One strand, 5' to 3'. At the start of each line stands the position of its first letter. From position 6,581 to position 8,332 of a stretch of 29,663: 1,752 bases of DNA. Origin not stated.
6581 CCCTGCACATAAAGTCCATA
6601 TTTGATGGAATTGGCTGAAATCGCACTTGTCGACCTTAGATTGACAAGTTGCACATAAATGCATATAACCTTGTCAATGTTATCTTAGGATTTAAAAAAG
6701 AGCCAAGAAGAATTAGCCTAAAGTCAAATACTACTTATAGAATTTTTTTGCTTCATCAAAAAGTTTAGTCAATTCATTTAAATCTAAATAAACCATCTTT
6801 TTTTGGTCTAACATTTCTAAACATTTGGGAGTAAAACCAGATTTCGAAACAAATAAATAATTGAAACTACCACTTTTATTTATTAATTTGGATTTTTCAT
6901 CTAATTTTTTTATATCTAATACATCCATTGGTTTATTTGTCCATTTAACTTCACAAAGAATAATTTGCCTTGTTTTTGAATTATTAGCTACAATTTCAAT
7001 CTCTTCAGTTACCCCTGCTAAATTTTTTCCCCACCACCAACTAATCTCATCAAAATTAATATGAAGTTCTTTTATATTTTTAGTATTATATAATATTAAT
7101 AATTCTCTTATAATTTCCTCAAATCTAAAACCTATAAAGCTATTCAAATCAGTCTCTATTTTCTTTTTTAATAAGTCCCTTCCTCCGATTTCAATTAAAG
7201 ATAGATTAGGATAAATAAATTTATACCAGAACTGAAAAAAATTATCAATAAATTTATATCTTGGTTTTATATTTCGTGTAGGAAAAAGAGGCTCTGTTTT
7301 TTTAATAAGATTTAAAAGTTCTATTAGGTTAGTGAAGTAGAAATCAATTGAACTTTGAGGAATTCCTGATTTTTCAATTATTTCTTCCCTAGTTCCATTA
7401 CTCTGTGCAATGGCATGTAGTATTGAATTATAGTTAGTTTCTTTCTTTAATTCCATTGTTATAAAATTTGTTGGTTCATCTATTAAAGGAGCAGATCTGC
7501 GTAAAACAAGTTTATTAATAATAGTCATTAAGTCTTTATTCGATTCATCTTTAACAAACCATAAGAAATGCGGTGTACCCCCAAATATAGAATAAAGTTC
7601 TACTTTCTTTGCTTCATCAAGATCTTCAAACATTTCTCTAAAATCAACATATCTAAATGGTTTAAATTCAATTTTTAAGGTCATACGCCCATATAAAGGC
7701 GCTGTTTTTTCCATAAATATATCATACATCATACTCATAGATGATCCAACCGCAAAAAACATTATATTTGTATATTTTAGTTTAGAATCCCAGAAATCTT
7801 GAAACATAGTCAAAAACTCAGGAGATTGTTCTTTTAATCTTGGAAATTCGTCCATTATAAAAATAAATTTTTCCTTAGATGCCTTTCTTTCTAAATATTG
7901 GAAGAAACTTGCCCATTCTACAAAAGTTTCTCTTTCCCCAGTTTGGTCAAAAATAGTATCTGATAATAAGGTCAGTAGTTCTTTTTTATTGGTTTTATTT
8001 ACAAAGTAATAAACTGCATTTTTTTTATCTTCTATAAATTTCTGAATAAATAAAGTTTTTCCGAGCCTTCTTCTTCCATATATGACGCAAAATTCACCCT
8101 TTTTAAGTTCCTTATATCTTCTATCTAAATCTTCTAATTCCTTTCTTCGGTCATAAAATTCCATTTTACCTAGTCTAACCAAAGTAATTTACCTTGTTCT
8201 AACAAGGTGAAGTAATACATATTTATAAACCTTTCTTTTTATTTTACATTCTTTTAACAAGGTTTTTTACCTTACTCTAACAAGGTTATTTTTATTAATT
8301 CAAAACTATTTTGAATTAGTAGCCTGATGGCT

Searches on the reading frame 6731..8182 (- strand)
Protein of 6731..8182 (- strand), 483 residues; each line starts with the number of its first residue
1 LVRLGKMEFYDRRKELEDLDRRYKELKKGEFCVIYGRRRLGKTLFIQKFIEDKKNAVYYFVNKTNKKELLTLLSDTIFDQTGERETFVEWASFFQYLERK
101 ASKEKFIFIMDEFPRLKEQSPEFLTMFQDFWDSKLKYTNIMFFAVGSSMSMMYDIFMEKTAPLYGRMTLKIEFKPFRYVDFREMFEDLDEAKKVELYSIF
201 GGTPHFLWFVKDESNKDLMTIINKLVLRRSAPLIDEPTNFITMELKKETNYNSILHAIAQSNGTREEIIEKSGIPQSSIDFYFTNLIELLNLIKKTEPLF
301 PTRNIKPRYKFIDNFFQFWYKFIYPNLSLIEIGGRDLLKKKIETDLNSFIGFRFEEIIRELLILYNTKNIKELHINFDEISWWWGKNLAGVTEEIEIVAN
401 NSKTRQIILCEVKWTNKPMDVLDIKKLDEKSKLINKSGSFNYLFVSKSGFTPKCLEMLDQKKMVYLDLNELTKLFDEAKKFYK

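Call 3: search_protein_families(library=pfam, proteins=[window:6731-8182:-])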
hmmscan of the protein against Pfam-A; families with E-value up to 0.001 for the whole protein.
window:6731-8182:- (483 aa): 5 families
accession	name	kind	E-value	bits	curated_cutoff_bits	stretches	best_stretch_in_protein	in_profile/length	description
PF01637.24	ATPase_2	-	2.1e-22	80.5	33.2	1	9-207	1-222/225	ATPase domain predominantly from Archaea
PF03008.20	DUF234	-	4.5e-22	78.8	22.5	1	319-416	1-91/100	Archaea bacterial proteins of unknown function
PF13401.12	AAA_22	-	8.5e-09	36.3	27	1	29-134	5-112/130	AAA domain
PF13173.12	AAA_14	-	9.3e-08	32.6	27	1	30-178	3-125/129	AAA domain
PF13191.12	AAA_16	-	0.00025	22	32.6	0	8-128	1-156/167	AAA ATPase domain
